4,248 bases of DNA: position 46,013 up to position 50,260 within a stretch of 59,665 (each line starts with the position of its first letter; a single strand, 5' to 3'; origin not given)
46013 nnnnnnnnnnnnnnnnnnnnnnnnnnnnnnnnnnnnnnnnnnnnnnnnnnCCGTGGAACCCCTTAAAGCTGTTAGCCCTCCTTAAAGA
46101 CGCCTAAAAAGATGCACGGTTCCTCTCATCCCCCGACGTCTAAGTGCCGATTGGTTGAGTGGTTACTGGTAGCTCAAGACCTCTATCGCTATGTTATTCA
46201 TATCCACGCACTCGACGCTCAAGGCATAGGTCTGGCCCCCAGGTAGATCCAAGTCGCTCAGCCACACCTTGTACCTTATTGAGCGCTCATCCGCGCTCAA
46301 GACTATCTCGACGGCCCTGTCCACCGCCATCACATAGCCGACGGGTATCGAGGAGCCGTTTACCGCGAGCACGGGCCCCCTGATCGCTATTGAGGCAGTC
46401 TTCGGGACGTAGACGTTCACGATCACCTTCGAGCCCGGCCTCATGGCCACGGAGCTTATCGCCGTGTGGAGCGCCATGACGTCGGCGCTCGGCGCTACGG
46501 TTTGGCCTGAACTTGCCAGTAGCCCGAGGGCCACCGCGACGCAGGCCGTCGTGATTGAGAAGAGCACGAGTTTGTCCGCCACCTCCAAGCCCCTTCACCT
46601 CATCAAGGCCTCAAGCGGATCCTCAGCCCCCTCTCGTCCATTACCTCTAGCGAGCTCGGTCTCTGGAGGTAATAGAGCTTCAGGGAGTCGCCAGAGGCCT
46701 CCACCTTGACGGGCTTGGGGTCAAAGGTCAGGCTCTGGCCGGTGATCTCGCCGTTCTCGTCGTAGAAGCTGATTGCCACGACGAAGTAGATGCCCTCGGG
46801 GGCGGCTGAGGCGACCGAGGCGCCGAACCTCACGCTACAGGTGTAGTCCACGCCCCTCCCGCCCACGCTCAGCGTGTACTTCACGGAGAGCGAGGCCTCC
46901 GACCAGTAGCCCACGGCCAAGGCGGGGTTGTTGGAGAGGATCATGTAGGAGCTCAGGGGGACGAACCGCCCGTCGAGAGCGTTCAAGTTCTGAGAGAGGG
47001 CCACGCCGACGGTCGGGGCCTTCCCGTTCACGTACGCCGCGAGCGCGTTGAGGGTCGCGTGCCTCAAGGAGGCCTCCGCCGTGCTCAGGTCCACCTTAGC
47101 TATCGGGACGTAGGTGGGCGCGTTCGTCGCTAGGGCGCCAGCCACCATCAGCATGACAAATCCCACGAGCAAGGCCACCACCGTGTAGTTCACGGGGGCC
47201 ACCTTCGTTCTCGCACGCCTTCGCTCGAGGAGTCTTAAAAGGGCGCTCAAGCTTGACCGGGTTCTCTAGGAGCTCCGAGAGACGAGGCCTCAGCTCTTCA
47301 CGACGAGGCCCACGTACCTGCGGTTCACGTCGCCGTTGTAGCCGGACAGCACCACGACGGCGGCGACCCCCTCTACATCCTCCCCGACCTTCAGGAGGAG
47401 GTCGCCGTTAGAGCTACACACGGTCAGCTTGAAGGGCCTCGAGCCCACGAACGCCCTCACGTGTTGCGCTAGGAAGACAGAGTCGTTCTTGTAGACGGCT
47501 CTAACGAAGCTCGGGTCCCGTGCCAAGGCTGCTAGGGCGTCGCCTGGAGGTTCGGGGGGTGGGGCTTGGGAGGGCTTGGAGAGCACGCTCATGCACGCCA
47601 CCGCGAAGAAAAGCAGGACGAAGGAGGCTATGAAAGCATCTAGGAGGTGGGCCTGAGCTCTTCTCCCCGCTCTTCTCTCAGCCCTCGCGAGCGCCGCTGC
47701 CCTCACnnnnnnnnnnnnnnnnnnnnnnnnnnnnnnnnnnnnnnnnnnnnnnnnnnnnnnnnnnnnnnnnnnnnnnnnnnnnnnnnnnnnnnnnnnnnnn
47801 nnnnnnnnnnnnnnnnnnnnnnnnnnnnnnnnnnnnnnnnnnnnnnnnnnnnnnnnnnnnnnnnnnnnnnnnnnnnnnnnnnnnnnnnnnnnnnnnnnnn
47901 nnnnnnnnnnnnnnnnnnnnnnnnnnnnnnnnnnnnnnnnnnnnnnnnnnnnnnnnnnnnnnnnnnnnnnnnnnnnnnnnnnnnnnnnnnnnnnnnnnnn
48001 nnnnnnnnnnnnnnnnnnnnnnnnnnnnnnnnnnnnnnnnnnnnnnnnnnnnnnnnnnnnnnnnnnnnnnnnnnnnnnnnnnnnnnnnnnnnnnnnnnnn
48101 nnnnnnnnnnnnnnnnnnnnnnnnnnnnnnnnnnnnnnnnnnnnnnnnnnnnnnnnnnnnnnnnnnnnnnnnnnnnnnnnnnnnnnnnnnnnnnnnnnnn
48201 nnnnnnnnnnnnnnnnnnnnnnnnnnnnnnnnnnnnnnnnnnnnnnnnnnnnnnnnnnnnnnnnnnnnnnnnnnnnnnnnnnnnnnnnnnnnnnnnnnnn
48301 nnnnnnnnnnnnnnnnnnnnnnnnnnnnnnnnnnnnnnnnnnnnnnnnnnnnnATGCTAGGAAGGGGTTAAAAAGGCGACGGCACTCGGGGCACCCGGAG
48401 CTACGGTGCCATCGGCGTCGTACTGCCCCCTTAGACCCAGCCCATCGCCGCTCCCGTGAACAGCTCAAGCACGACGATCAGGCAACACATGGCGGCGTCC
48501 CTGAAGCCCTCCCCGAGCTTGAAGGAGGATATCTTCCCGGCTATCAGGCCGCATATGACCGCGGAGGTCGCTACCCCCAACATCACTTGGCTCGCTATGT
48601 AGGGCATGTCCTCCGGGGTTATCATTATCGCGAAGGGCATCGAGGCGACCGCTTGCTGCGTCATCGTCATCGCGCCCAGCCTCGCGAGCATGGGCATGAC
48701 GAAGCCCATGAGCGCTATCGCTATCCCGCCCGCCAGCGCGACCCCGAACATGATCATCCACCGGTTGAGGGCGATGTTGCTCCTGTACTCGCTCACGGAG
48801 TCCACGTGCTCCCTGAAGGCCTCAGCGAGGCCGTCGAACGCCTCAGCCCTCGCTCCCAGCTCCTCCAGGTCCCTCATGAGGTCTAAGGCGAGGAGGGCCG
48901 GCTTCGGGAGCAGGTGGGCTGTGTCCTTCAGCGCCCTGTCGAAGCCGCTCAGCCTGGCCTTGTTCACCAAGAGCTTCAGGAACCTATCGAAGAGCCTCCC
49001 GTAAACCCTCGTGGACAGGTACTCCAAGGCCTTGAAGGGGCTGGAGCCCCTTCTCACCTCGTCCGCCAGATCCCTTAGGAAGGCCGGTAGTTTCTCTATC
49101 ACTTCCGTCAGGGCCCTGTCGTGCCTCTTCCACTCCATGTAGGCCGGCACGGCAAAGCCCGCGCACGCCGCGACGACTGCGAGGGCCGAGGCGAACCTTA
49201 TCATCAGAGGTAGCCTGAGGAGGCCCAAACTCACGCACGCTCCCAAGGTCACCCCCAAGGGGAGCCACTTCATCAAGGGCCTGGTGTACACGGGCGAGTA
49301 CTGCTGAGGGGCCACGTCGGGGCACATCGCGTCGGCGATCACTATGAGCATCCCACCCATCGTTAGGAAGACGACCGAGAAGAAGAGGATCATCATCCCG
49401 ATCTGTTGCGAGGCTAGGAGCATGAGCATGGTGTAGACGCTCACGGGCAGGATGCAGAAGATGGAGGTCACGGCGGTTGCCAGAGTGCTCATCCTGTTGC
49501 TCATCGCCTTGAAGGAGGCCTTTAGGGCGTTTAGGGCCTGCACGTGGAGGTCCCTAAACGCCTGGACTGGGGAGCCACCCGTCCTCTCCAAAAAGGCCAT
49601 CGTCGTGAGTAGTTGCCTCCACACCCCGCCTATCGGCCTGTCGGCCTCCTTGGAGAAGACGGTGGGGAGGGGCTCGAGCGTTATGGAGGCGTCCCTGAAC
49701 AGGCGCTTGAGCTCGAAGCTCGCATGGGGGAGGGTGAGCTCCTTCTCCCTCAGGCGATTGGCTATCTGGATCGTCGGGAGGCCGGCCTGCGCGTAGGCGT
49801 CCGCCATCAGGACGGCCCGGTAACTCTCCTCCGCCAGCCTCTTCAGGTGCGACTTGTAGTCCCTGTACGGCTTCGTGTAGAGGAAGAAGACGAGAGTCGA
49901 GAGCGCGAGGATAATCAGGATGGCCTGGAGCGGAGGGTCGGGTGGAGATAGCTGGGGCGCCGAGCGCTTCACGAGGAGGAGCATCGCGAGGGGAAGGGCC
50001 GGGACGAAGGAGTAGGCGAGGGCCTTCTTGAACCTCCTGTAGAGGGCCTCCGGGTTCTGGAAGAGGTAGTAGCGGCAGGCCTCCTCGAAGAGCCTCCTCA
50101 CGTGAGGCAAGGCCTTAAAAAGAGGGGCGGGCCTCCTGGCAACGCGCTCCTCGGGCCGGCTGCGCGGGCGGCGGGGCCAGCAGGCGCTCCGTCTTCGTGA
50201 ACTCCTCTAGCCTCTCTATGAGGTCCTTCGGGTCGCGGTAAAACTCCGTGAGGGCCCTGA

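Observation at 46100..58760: G+C-rich 12.7-kb block encoding a complete but atypical type IV filament (pilus-like) machine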

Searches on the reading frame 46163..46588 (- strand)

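Call 7: search_protein_families(library=ncbifam, max_evalue=0.01, proteins=[window:46163-46588:-])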
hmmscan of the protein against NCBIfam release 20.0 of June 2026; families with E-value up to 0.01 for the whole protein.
window:46163-46588:- (141 aa): 0 families

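Call 46: search_protein_families(library=pfam, max_evalue=10, proteins=[window:46163-46588:-])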
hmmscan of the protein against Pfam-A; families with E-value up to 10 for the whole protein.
window:46163-46588:- (141 aa): 1 family
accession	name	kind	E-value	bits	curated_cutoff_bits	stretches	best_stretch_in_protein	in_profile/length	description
PF25664.1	Oleavirus_coat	-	0.061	13.4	27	1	31-122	41-123/182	Oleavirus coat protein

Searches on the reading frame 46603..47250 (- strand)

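Call 7: search_protein_families(library=ncbifam, max_evalue=0.01, proteins=[window:46603-47250:-])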
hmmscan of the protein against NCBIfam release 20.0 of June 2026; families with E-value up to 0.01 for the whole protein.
window:46603-47250:- (215 aa): 0 families

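Call 46: search_protein_families(library=pfam, max_evalue=10, proteins=[window:46603-47250:-])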
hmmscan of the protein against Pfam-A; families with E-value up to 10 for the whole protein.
window:46603-47250:- (215 aa): 1 family
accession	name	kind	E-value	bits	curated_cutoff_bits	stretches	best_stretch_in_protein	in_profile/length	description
PF14256.11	YwiC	-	0.0012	19.5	25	1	6-74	48-116/126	YwiC-like protein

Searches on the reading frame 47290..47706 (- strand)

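Call 6: search_protein_families(library=pfam, max_evalue=0.01, proteins=[window:47290-47706:-])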
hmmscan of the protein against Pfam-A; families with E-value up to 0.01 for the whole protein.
window:47290-47706:- (138 aa): 0 families

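Call 46: search_protein_families(library=pfam, max_evalue=10, proteins=[window:47290-47706:-])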
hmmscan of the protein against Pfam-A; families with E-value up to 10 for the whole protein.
window:47290-47706:- (138 aa): 1 family
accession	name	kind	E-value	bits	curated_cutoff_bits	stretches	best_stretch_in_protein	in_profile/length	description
PF06271.18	RDD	-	0.13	13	24.1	1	13-52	4-34/137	RDD family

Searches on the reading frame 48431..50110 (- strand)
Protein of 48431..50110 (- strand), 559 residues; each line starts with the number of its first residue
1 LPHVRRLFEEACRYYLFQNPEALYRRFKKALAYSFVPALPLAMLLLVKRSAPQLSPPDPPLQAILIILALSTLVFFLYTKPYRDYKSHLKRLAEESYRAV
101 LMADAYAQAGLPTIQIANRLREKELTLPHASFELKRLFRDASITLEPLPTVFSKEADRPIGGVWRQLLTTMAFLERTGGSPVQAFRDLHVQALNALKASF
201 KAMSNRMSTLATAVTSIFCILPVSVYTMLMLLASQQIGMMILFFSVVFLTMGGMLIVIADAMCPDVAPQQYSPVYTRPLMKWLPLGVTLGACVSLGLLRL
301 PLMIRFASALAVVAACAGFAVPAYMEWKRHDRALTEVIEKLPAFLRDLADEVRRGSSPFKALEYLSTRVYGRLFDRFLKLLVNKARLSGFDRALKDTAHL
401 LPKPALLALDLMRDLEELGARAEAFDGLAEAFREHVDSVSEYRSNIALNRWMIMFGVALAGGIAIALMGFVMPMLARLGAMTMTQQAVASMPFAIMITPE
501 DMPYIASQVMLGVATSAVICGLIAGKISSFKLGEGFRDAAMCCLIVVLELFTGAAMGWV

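Call 6: search_protein_families(library=pfam, max_evalue=0.01, proteins=[window:48431-50110:-])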
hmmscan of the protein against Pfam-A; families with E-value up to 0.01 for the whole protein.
window:48431-50110:- (559 aa): 1 family
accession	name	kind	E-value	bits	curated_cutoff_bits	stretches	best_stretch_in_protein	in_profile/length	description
PF00482.28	T2SSF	-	9.7e-07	29.2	25.2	2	344-473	1-125/125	Type II secretion system (T2SS), protein F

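Call 7: search_protein_families(library=ncbifam, max_evalue=0.01, proteins=[window:48431-50110:-])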
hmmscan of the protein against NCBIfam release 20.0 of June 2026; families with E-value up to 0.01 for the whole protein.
window:48431-50110:- (559 aa): 1 family
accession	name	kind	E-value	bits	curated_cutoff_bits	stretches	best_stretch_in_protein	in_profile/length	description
NF046075.1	UpsF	equivalog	4.6e-13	48.8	400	1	133-496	125-437/484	membrane pilin protein UpsF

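Call 81: search_solved_structures(query=window:48431-50110:-, max_evalue=0.01)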
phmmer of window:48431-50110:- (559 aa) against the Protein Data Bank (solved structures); distinct sequences matched with E-value up to 0.01: 0.
